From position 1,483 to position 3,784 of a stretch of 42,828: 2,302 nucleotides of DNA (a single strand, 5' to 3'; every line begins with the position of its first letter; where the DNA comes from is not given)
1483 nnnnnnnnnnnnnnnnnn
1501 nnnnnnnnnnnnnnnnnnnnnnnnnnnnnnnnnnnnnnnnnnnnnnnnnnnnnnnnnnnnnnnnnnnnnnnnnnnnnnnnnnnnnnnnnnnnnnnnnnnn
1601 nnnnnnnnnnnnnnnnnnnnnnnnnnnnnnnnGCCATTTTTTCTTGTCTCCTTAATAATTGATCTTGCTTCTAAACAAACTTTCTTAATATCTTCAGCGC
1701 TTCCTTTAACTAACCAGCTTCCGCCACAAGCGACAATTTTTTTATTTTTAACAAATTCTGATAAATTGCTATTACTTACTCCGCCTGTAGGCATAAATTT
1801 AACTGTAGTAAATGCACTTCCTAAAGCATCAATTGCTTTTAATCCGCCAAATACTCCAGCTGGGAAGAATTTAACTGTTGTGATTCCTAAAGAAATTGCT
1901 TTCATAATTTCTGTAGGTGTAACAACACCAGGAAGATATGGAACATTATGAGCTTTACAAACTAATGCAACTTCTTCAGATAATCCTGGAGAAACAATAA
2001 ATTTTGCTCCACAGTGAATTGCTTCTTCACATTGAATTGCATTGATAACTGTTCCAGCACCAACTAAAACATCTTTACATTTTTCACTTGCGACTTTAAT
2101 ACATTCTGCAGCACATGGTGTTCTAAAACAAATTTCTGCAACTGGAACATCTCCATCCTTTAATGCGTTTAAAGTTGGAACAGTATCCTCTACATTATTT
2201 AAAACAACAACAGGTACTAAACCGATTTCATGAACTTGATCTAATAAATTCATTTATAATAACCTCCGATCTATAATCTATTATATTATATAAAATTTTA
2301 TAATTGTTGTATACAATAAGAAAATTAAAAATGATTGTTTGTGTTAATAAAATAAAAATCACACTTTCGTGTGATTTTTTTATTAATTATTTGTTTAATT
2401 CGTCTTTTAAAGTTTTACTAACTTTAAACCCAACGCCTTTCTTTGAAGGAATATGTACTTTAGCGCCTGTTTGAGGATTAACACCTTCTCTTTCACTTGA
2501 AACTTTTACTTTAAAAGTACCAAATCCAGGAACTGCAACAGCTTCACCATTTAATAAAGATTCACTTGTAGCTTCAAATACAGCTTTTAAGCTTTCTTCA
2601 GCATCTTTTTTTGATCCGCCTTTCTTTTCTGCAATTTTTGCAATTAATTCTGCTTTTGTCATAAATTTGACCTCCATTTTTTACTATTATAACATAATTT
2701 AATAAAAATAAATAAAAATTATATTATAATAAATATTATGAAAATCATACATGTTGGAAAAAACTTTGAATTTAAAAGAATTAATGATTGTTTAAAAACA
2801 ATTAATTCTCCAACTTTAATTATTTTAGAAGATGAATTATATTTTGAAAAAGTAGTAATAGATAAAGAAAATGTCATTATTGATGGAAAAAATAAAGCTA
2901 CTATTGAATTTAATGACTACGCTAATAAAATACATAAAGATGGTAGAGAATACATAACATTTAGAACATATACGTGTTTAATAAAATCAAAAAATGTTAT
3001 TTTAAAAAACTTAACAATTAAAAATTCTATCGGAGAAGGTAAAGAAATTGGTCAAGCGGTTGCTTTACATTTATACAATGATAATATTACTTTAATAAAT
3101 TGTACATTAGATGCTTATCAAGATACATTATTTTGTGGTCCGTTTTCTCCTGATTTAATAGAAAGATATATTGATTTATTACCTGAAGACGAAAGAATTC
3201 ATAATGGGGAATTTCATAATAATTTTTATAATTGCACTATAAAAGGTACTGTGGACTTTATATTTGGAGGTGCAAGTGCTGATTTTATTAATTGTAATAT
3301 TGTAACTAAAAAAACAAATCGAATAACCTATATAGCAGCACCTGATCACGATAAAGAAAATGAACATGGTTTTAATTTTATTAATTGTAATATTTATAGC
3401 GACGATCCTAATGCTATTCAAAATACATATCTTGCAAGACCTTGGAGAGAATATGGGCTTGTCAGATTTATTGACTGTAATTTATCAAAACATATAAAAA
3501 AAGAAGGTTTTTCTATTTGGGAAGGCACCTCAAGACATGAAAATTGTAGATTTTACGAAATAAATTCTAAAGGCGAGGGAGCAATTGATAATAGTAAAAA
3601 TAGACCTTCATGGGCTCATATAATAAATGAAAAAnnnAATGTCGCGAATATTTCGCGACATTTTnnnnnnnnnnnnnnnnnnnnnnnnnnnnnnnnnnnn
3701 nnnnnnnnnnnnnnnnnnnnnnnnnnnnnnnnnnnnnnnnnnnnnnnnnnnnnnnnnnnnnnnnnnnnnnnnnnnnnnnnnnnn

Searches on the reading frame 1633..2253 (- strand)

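Call 39: search_protein_families(library=pfam, proteins=[window:1633-2253:-], max_evalue=0.0001)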
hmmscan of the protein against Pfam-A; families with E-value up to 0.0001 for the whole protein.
window:1633-2253:- (207 aa): 1 family
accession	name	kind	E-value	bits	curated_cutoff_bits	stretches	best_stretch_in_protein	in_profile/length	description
PF01081.25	Aldolase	-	2.1e-62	210.5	27.8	1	7-192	5-193/196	KDPG and KHG aldolase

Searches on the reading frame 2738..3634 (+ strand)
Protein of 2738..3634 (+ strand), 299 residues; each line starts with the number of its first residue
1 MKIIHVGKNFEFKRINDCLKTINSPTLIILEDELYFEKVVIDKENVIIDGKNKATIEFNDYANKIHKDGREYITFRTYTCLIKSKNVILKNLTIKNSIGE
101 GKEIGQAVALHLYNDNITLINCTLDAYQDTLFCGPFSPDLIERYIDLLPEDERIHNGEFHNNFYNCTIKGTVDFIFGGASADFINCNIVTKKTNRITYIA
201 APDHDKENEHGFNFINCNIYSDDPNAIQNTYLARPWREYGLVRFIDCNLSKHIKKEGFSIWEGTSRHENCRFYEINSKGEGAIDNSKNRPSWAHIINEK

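Call 39: search_protein_families(library=pfam, proteins=[window:2738-3634:+], max_evalue=0.0001)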
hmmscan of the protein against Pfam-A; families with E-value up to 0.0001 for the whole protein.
window:2738-3634:+ (299 aa): 1 family
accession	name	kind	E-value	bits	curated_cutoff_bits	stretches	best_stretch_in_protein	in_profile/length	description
PF01095.25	Pectinesterase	-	4e-41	141.1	27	2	163-294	140-276/298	Pectinesterase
